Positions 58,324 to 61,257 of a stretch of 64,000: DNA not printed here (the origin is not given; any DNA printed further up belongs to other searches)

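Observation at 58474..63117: Tandem co-directional pair of paralogs (3-nt spacing), one with PKD plus pectate-lyase-fold beta-helix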

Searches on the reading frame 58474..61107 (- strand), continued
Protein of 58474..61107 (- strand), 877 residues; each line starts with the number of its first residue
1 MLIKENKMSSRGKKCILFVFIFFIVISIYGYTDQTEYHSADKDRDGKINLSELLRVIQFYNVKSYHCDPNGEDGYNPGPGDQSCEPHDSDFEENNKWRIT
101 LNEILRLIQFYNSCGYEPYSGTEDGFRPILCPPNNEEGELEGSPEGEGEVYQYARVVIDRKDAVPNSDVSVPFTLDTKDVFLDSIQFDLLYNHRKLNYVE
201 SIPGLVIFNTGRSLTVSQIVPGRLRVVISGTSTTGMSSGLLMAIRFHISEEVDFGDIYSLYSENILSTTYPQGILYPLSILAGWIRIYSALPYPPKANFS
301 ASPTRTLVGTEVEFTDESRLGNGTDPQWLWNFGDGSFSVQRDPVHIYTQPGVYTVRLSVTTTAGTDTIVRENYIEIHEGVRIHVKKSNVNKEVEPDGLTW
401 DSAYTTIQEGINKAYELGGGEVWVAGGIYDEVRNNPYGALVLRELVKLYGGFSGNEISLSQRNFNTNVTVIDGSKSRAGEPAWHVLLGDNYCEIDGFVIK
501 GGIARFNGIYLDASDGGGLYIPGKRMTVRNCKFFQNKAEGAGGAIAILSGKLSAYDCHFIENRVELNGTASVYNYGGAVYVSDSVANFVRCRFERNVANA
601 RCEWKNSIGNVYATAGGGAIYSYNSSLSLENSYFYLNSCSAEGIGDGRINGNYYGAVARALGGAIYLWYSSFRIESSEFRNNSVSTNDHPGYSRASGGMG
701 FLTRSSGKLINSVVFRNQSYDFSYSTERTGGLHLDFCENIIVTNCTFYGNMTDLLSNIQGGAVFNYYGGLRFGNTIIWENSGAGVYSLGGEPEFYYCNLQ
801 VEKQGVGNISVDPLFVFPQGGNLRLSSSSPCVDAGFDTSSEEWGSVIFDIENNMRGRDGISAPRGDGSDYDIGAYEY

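Call 56: search_protein_families(library=pfam, alignment_id=A1, max_evalue=0.01)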
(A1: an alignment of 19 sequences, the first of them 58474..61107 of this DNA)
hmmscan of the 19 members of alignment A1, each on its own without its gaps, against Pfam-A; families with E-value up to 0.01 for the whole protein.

A. member 1, window:58474-61107:- (877 aa): 5 families
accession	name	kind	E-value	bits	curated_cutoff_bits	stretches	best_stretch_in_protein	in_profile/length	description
PF18911.6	PKD_4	-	5.1e-16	58.9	27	1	294-373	3-82/85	PKD domain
PF00801.26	PKD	-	3.9e-11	43.2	23.5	1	297-366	2-72/80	PKD domain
PF00036.39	EF-hand_1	-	0.0026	17.7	25.4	0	40-57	9-26/29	EF hand domain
PF13405.12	EF-hand_6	-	0.0036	17.4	25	0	39-59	8-28/30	EF-hand domain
PF13202.12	EF-hand_5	-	0.0085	16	25.9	0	40-56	8-24/25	EF hand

B. families by the number of members that match (of 19 scanned): 11 families
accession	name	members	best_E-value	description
PF18911.6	PKD_4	19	1.7e-19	PKD domain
PF00801.26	PKD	19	2.2e-13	PKD domain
PF13229.12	Beta_helix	7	1.7e-13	Right handed beta helix region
PF00963.24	Cohesin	6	1.2e-10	Cohesin domain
PF07602.17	DUF1565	2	0.00015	Protein of unknown function (DUF1565)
PF13405.12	EF-hand_6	2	0.0036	EF-hand domain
PF13202.12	EF-hand_5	2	0.0058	EF hand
PF02415.23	Chlam_PMP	1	5e-05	Chlamydia polymorphic membrane protein (Chlamydia_PMP) repeat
PF17161.10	DUF5123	1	0.00091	Domain of unknown function (DUF5123)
PF00036.39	EF-hand_1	1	0.0026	EF hand domain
PF13499.12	EF-hand_7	1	0.0042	EF-hand domain pair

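Call 80: search_protein_families(library=ncbifam, alignment_id=A1, max_evalue=0.01)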
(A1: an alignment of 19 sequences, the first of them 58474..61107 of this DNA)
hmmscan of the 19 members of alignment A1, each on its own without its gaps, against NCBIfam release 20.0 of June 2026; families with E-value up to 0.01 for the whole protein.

A. member 1, window:58474-61107:- (877 aa): 2 families
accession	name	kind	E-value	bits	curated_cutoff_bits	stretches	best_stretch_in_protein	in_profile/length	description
TIGR00864.1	PCC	subfamily_domain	0.00066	16.1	1861.4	1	298-423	1060-1181/2700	polycystin cation channel protein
NF041518.1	choice_anch_Q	domain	0.0014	18.8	25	1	823-877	17-57/58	choice-of-anchor Q domain-containing protein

B. families by the number of members that match (of 19 scanned): 6 families
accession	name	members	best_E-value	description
NF041518.1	choice_anch_Q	19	7.5e-08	choice-of-anchor Q domain-containing protein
TIGR00864.1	PCC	7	4.6e-05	polycystin cation channel protein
TIGR03287.1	methan_mark_16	4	0.0046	methanogenesis marker 16 metalloprotein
NF049899.1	RhamgalacuronBT4153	2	9.3e-05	rhamnogalacturonidase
NF058578.1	CPR_pilus_PamR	1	0.00075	pilus system RbmA-like protein PamR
NF007349.0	PRK09840.1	1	0.0055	catecholate siderophore receptor Fiu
